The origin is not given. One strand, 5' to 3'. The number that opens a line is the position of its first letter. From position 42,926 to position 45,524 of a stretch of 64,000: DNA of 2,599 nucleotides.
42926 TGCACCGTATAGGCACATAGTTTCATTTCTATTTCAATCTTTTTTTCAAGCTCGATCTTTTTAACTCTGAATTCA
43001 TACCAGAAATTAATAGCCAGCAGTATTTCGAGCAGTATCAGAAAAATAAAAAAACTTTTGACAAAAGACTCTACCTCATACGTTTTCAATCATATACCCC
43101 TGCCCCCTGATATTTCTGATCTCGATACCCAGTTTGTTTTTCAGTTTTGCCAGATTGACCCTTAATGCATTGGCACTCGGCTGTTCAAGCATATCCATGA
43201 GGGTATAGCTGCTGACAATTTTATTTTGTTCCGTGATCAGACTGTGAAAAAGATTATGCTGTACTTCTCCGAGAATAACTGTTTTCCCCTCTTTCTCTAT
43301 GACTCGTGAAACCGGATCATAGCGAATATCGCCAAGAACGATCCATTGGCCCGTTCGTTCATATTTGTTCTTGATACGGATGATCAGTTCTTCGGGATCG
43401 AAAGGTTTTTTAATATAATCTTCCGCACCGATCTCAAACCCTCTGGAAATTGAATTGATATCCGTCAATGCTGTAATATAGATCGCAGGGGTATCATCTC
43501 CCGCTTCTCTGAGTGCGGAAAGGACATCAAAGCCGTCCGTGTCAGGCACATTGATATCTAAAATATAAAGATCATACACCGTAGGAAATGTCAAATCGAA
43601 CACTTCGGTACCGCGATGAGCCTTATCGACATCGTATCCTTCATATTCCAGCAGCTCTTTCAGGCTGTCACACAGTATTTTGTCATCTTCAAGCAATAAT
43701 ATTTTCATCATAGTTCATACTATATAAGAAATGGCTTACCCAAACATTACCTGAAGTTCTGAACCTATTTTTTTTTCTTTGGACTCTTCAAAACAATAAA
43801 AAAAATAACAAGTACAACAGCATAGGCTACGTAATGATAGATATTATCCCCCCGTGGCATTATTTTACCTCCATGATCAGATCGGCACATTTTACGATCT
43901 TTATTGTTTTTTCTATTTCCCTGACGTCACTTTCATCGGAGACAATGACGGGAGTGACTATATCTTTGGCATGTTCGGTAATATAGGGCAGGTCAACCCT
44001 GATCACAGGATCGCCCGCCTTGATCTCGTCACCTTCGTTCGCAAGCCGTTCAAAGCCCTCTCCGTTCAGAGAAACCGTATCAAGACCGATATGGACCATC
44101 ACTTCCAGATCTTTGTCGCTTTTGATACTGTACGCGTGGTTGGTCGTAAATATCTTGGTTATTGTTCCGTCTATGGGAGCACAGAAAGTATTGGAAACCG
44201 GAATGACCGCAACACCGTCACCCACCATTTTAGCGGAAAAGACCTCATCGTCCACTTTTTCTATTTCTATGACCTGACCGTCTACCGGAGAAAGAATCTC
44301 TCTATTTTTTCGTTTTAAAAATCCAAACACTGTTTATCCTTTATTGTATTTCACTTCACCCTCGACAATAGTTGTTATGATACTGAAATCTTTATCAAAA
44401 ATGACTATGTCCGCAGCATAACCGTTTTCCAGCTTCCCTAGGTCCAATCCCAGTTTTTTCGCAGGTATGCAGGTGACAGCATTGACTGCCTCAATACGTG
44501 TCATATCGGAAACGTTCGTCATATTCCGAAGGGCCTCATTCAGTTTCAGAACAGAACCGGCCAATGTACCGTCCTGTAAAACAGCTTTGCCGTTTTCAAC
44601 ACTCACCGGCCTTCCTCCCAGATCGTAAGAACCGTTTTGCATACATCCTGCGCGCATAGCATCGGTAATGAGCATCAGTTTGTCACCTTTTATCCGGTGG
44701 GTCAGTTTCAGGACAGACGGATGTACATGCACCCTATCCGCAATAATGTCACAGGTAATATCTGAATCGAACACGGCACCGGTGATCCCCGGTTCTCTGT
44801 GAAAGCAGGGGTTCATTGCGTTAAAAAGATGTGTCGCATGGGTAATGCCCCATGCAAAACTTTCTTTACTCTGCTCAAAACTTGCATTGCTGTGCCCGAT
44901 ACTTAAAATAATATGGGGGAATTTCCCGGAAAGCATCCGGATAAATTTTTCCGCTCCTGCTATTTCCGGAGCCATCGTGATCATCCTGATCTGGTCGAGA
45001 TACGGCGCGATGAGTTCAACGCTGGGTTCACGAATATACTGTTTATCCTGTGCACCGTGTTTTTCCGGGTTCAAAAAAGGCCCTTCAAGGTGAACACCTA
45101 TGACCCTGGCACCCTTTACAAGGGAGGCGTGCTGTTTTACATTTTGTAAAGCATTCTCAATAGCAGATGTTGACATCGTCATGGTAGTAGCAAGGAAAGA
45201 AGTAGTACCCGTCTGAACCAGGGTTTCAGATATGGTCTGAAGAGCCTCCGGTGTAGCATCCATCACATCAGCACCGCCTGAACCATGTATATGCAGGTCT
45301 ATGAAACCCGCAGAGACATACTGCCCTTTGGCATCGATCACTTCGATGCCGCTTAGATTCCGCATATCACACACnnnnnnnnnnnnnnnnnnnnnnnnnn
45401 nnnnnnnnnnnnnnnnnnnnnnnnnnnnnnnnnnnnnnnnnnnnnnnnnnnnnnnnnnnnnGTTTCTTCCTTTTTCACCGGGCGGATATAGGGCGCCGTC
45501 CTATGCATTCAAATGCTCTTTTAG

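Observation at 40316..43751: Four identically spaced operator-promoters define a compact regulon for the neighbouring OmpR-family two-component system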

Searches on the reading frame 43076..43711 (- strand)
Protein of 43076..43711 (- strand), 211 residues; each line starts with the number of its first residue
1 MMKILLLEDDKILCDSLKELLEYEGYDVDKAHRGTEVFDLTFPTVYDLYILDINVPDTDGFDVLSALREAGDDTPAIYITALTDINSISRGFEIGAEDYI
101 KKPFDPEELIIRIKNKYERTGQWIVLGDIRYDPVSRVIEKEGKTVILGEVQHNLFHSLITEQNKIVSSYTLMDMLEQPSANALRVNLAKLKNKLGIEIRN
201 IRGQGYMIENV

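Call 8: find_encoding_contigs(protein=window:43076-43711:-, flank=10000, max_places=10)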
Protein window:43076-43711:- (211 aa): 3 contigs read that carry it; 3 places shown.
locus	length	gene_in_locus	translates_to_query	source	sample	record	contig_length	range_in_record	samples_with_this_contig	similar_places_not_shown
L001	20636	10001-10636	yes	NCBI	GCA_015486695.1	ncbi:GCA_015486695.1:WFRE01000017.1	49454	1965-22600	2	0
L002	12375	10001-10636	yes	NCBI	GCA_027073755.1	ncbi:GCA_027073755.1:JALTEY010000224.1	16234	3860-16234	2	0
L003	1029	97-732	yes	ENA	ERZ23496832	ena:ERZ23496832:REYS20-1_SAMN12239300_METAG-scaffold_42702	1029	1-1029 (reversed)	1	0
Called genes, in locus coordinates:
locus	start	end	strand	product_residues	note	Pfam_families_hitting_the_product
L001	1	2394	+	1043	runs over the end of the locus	PF00873:ACR_tran, PF02355:SecD_SecF_C, PF03176:MMPL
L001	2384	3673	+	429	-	PF02321:OEP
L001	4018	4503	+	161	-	-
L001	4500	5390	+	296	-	PF01261:AP_endonuc_2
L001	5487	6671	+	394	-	PF03349:Toluene_X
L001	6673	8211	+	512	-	PF00501:AMP-binding, PF13193:AMP-binding_C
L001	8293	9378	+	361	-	PF01979:Amidohydro_1, PF07969:Amidohydro_3 (weak)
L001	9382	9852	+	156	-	PF00358:PTS_EIIA_1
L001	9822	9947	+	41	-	-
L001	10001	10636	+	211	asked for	PF00072:Response_reg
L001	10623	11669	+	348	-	PF00512:HisKA (weak), PF02518:HATPase_c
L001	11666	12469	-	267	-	-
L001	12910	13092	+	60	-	-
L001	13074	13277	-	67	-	-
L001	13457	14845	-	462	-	PF02378:PTS_EIIC, PF00367:PTS_EIIB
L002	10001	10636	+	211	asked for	PF00072:Response_reg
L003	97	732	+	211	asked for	PF00072:Response_reg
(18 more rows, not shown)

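Call 9: search_protein_families(library=pfam, proteins=[window:43076-43711:-], max_evalue=0.01)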
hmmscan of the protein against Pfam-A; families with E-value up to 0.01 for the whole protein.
window:43076-43711:- (211 aa): 2 families
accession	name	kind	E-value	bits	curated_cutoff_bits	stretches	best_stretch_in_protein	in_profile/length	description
PF00072.30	Response_reg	-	5.4e-26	91.4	30.2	1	4-113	1-110/111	Response regulator receiver domain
PF00486.34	Trans_reg_C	-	3.2e-05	24.3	26.2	1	143-207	2-76/77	Transcriptional regulatory protein, C terminal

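Call 10: find_homologous_proteins(query=window:43076-43711:-, max_evalue=1e-20)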
Query window:43076-43711:- (211 aa): 2841 proteins with E <= 1e-20 among 3395 candidates; the best 120 are listed.
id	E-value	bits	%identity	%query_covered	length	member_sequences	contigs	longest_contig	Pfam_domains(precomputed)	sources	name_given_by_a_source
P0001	8.7e-134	461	100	100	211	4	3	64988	PF00072.31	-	-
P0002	8.9e-112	389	83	100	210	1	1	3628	PF00072.31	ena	-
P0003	1.3e-110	386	81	100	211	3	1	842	PF00072.31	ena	-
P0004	5.4e-109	380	82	100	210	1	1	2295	PF00072.31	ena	-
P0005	6.0e-107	374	80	100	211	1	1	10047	PF00072.31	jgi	jgi:DNA-binding response OmpR family regulator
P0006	1.4e-106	372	80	100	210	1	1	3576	PF00072.31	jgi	-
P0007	2.6e-106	372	80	100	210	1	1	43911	PF00072.31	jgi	-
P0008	3.0e-106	371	80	100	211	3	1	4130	PF00486.35,PF00072.31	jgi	jgi:DNA-binding response OmpR family regulator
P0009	4.4e-106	371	80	100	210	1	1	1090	PF00486.35,PF00072.31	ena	-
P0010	4.7e-106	371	81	100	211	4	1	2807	PF00072.31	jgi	jgi:DNA-binding response OmpR family regulator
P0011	5.2e-106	371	80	100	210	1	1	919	PF00072.31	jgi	-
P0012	7.7e-106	370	80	100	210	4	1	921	PF00072.31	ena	-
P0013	8.6e-106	370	80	100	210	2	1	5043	PF00072.31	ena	-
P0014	6.2e-105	367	79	100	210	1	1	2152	PF00072.31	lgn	-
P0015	1.2e-104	366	81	100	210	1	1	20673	PF00072.31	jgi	-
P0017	2.1e-104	365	79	100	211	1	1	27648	PF00486.35,PF00072.31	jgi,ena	-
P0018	5.0e-104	364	78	100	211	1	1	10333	PF00486.35,PF00072.31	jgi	-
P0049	2.5e-101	355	76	100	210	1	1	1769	PF00486.35,PF00072.31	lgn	-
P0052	2.8e-101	355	77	100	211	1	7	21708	PF00486.35,PF00072.31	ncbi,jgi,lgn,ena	-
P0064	6.1e-101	354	78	100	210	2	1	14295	PF00486.35,PF00072.31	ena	-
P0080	1.4e-100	353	77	100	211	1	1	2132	PF00486.35,PF00072.31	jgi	jgi:DNA-binding response OmpR family regulator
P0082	1.4e-100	353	77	100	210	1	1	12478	PF00486.35,PF00072.31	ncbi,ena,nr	ncbi:MAG: regulator [Epsilonproteobacteria bacterium 4484_20]|nr:MAG: regulator [Epsilonproteobacter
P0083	1.5e-100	353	76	100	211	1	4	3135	PF00486.35,PF00072.31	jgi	jgi:DNA-binding response OmpR family regulator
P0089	1.7e-100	353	76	100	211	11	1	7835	PF00486.35,PF00072.31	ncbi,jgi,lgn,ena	-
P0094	2.4e-100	352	76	100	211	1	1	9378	PF00486.35,PF00072.31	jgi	-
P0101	3.0e-100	352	76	100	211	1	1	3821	PF00486.35,PF00072.31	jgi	jgi:DNA-binding response OmpR family regulator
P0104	3.3e-100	352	77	100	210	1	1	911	PF00486.35,PF00072.31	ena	-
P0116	5.3e-100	351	76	100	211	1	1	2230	PF00486.35,PF00072.31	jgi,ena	-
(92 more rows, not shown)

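Call 11: find_related_loci(query=window:43076-43711:-, collection=genome_contigs, flank=10000)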
Query window:43076-43711:- (211 aa) in genome_contigs; peptide patterns used: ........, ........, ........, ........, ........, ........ (x = any residue, [..] = any of these).
349 stretches matched a pattern; 237 encode a relative of the query (tblastn E <= 1e-3); the best 80 are kept; 80 distinct loci.
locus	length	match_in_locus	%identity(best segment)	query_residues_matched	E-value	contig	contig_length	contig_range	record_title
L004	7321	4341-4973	80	1-211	1e-112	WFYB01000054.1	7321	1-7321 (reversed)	MAG: Sulfurovum sp. isolate S141_75 k151_173833, whole genome shotgun sequence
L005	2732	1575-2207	76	1-211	4e-112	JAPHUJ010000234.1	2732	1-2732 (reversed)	MAG: Sulfurovum sp. isolate S2D-Bin_1_1 c_000000512122, whole genome shotgun sequence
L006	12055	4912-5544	76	1-211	2e-108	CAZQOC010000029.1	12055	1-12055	MAG TPA_asm: uncultured Sulfurovum sp. isolate binchicken_co164_18 genome assembly, contig: NODE_1479_length_12055_cov_1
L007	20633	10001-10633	75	1-211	7e-108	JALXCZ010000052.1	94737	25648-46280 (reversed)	MAG: Sulfurovum sp. isolate T2_metabat2_scaf2bin.213 T2_NODE_93_length_94737_cov_53.971652, whole genome shotgun sequenc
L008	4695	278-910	76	1-211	7e-108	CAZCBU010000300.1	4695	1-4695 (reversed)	MAG TPA_asm: uncultured Sulfurovum sp. isolate binchicken_co219_389 genome assembly, contig: k141_379186, whole genome s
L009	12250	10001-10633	76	1-211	2e-107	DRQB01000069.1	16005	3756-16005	MAG TPA_asm: Epsilonproteobacteria bacterium isolate HyVt-572 HyVt-572_k145_148099, whole genome shotgun sequence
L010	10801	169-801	75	1-211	4e-107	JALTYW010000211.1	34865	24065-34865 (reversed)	MAG: Sulfurovum sp. isolate S141_metabat2_scaf2bin.075 S141_NODE_755_length_34865_cov_1.770655, whole genome shotgun seq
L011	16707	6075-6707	75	1-211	2e-106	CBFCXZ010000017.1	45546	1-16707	MAG TPA_asm: uncultured bacterium isolate SRR26215683_binner12_Refined_56 genome assembly, contig: ERZ25073488.160, whol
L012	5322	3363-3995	75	1-211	3e-106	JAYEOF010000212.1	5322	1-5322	MAG: Campylobacterota bacterium isolate MAG036 MAG036_212, whole genome shotgun sequence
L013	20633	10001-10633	75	1-211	8e-106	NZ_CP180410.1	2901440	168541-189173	Sulfurovum sp. CS9 chromosome, complete genome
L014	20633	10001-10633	75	1-211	1e-105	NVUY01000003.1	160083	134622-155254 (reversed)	MAG: Sulfurovum sp. isolate NORP77 Contig_source1383C_252, whole genome shotgun sequence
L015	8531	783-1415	73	1-211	2e-105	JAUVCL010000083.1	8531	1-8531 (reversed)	MAG: Campylobacterota bacterium isolate CSMAG_270 CSMAG_270_k141_4430628_length_8531_cov_6.7828, whole genome shotgun se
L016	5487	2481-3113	75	2-211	4e-105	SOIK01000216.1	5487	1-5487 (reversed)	MAG: Sulfurovum sp. isolate E29_bin29 NODE_7596_length_5487_cov_21.906664, whole genome shotgun sequence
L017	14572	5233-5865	73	1-211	1e-104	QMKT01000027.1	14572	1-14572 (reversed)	MAG: Epsilonproteobacteria bacterium isolate B14_G4 B14_Guay4_scaffold_03219, whole genome shotgun sequence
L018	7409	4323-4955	74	1-211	8e-105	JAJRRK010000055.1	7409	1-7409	MAG: Campylobacterales bacterium isolate Dive100_bin2.97 k141_285588, whole genome shotgun sequence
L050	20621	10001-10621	49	3-209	9e-61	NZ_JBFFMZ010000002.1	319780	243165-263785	MAG: Sulfurimonas sp. isolate Mix_mud18.2022.04.60 k141_1951270_length_319780_cov_127.2561, whole genome shotgun sequenc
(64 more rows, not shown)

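Call 22: find_encoding_contigs(protein=P0007, flank=10000, max_places=3)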
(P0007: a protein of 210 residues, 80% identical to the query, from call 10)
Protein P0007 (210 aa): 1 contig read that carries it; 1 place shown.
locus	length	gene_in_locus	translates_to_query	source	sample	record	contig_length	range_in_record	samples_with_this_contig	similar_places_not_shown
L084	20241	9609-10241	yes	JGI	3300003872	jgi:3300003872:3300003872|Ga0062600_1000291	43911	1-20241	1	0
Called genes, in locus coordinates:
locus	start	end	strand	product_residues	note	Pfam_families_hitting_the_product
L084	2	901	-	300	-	?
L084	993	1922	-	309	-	-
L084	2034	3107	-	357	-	PF01116:F_bP_aldolase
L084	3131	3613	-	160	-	-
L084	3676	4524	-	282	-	PF13145:Rotamase_2, PF13616:Rotamase_3, PF00639:Rotamase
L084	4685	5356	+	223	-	PF00633:HHH (faint), PF00730:HhH-GPD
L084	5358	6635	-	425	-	PF05343:Peptidase_M42 (faint), PF01546:Peptidase_M20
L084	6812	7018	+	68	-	-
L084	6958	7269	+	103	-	PF06627:DUF1153 (faint), PF01527:HTH_Tnp_1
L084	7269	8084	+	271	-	PF00665:rve, PF13683:rve_3, PF13333:rve_2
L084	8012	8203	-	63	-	-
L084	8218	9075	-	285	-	PF13276:HTH_21, PF00665:rve, PF13683:rve_3, PF13333:rve_2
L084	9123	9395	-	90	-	PF01527:HTH_Tnp_1, PF13384:HTH_23 (weak)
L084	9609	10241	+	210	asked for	PF00072:Response_reg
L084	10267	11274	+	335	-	PF00512:HisKA (weak), PF02518:HATPase_c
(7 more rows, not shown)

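Call 23: find_encoding_contigs(protein=P0015, flank=10000, max_places=3)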
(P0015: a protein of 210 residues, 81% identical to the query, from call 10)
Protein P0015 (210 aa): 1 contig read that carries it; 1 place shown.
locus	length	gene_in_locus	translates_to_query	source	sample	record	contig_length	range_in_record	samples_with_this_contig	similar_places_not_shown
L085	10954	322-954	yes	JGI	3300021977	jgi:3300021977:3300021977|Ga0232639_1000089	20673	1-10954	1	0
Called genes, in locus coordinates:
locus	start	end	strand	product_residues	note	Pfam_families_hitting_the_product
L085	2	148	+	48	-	?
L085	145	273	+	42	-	-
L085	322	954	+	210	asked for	PF00072:Response_reg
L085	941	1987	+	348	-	PF00512:HisKA (weak), PF02518:HATPase_c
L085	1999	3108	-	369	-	-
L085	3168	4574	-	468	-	PF02378:PTS_EIIC, PF00367:PTS_EIIB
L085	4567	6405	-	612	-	PF00381:PTS-HPr, PF00391:PEP-utilizers, PF02896:PEP-utilizers_C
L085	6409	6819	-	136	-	PF07603:Lcl_C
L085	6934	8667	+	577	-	PF22977:WHD (weak), PF00004:AAA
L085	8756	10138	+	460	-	PF01471:PG_binding_1, PF08823:PG_binding_2 (faint)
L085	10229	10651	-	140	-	PF00581:Rhodanese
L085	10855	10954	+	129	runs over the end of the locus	PF00507:Oxidored_q4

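Call 24: find_encoding_contigs(protein=P0005, flank=10000, max_places=3)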
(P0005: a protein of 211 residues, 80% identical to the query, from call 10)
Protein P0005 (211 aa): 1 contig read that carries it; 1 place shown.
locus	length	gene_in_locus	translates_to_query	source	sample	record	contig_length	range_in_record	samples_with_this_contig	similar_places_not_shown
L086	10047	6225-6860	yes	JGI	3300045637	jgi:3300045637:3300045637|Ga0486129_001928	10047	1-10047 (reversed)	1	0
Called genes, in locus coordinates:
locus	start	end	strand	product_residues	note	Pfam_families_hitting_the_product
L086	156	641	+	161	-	-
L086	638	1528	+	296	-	PF01261:AP_endonuc_2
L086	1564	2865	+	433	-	PF03349:Toluene_X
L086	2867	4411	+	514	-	PF00501:AMP-binding, PF13193:AMP-binding_C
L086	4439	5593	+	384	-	PF01979:Amidohydro_1, PF07969:Amidohydro_3 (weak)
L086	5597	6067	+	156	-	PF00358:PTS_EIIA_1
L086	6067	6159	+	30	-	-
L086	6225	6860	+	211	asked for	PF00072:Response_reg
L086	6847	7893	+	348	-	PF00512:HisKA (weak), PF02518:HATPase_c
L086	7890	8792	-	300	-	-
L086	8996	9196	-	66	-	-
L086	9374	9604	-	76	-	-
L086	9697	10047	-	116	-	?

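Call 29: search_protein_families(library=ncbifam, proteins=[window:43076-43711:-], max_evalue=0.001)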
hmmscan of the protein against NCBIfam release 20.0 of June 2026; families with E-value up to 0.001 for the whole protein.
window:43076-43711:- (211 aa): 95 families (the best 25 are shown)
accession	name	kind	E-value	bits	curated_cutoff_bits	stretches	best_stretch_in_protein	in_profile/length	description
NF007928.2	PRK10643.1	equivalog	7e-31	107.6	330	1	2-208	1-216/216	two-component system response regulator PmrA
NF045991.1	RespRegCtrARhodob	equivalog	2.2e-30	106.1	350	1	2-208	1-221/224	response regulator transcription factor CtrA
NF051850.1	RespRegRprY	equivalog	4.9e-30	104.6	370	1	2-207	5-225/234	response regulator transcription factor RprY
TIGR01387.1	cztR_silR_copR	subfamily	6.7e-30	104.4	279.2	1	4-207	1-217/218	heavy metal response regulator transcription factor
NF007346.1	PRK09836.1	equivalog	1.5e-29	103.4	420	1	2-209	1-222/227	copper/silver response regulator transcription factor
NF040689.1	MtrAB_MtrA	equivalog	2e-28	99.2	300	1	4-175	1-175/219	MtrAB system response regulator MtrA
NF053854.1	RespRegPhoBBctds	equivalog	2.3e-28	99.1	270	1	4-208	1-224/225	two-component system response regulator PhoB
NF008296.0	PRK11083.1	equivalog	7.3e-28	97.5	273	1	2-185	4-192/228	two-component system response regulator CreB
NF012023.0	PRK15479.1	equivalog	3.3e-26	92.2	337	1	2-210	1-219/224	transcriptional regulator TctD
NF007663.1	PRK10336.1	equivalog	4.4e-26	92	345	1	2-209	1-217/219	quorum sensing response regulator transcription factor QseB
NF008034.0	PRK10766.1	equivalog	4.1e-25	88.6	275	1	3-208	4-226/231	two-component system response regulator TorR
NF045944.1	ResRegRpaBCyano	equivalog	1.3e-24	86.9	330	1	6-206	2-225/229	response regulator transcription factor RpaB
NF007005.1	PRK09468.1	equivalog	1.6e-24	86.6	331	1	2-175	4-188/237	osmolarity response regulator transcription factor OmpR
TIGR02154.1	PhoB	equivalog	1.6e-24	86.5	296.2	1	3-206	4-223/226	phosphate regulon transcriptional regulator PhoB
NF041733.1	resp_reg_CseB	equivalog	7.2e-24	84.4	350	1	3-208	2-226/228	two-component system response regulator CseB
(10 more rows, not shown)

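Call 30: search_solved_structures(query=window:43076-43711:-, max_evalue=1e-10)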
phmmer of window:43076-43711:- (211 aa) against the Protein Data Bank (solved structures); distinct sequences matched with E-value up to 1e-10: 92 (the best 60 are shown).
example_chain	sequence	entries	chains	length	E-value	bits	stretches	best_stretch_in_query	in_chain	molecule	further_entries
1kgs_A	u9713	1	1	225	6.2e-28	100.9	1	2-207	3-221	DNA BINDING RESPONSE REGULATOR D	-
3nnn_A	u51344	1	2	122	6.2e-23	84.6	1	2-116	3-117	DNA BINDING RESPONSE REGULATOR D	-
7lz9_A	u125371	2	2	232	9.3e-23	84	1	2-209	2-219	Putative two-component system response regulator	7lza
4uhj_A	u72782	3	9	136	1.3e-22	83.6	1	1-119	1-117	TRANSCRIPTIONAL REGULATORY PROTEIN CPXR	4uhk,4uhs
8jo2_H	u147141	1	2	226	1.7e-21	79.9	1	2-210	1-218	DNA-binding transcriptional regulator BasR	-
4s04_A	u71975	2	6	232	1.8e-21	79.8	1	2-210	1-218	DNA-binding transcriptional regulator BasR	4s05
3q9s_A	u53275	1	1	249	6.2e-21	78.1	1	3-194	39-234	DNA-binding response regulator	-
4q7e_A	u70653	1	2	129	9.2e-21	77.5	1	3-115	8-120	Response regulator of a two component regulatory system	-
9xzo_A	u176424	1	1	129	3e-20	75.8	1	1-115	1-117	De novo protein M1X0B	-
1p2f_A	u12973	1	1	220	3.9e-20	75.5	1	1-178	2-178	Response Regulator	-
2gwr_A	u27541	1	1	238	4.3e-20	75.3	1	3-175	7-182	DNA-binding response regulator mtrA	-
9ji3_J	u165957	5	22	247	5.2e-20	75.1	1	3-176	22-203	DNA-binding response regulator | Possible two component system response transcriptional positive regulator PhoP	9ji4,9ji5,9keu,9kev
3r0j_A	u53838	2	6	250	5.4e-20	75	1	3-176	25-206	POSSIBLE TWO COMPONENT SYSTEM RESPONSE TRANSCRIPTIONAL POSITIVE REGULATOR PHOP | Response regulator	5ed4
4qpj_C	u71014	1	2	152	1.6e-19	73.5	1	2-114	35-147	Cell cycle response regulator CtrA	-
9dvt_R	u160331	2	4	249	2.9e-19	72.6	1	3-200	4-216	DNA-binding dual master transcriptional regulator RpaA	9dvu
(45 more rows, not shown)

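Call 69: search_protein_families(library=pfam, proteins=[L050:11739-12158:+, L050:12172-12984:+, L050:9116-9943:+, L050:8064-8975:+, L050:12994-14994:-], max_evalue=0.001)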
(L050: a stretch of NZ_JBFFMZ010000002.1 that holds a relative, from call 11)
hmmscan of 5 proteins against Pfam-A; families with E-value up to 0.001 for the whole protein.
L050:11739-12158:+ (139 aa): 0 families

L050:12172-12984:+ (270 aa): 2 families
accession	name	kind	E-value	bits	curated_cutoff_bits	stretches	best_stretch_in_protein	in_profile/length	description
PF11383.14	DUF3187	-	0.00024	20.8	24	1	103-224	143-268/320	Protein of unknown function (DUF3187)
PF02412.23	TSP_3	-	0.00087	19.4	25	0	20-37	15-32/36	Thrombospondin type 3 repeat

L050:9116-9943:+ (275 aa): 0 families

L050:8064-8975:+ (303 aa): 0 families

L050:12994-14994:- (666 aa): 2 families
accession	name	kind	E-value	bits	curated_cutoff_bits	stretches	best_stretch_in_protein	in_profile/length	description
PF00912.28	Transgly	-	9.7e-64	214.5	27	1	54-229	3-178/178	Transglycosylase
PF00905.27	Transpeptidase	-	6.5e-37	127.8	22.1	1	342-612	1-297/299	Penicillin binding protein transpeptidase domain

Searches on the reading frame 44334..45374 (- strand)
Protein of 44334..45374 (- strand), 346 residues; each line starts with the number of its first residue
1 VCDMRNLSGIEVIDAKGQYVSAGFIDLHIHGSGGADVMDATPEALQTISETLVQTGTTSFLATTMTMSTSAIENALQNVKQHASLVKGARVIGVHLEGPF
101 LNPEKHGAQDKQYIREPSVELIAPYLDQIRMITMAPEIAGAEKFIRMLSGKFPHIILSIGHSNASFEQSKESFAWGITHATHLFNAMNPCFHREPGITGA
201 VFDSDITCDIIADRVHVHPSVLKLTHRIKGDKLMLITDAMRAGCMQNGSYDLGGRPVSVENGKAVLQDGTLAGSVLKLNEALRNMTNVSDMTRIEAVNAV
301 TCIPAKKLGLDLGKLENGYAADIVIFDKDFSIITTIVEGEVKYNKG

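Call 9: search_protein_families(library=pfam, proteins=[window:44334-45374:-], max_evalue=0.01)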
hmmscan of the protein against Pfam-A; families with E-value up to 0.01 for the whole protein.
window:44334-45374:- (346 aa): 2 families
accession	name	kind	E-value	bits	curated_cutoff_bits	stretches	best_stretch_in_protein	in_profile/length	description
PF01979.26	Amidohydro_1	-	5.4e-28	98.7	25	1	19-341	1-344/345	Amidohydrolase family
PF07969.17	Amidohydro_3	-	3.6e-13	50.3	29.7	2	11-52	1-48/472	Amidohydrolase family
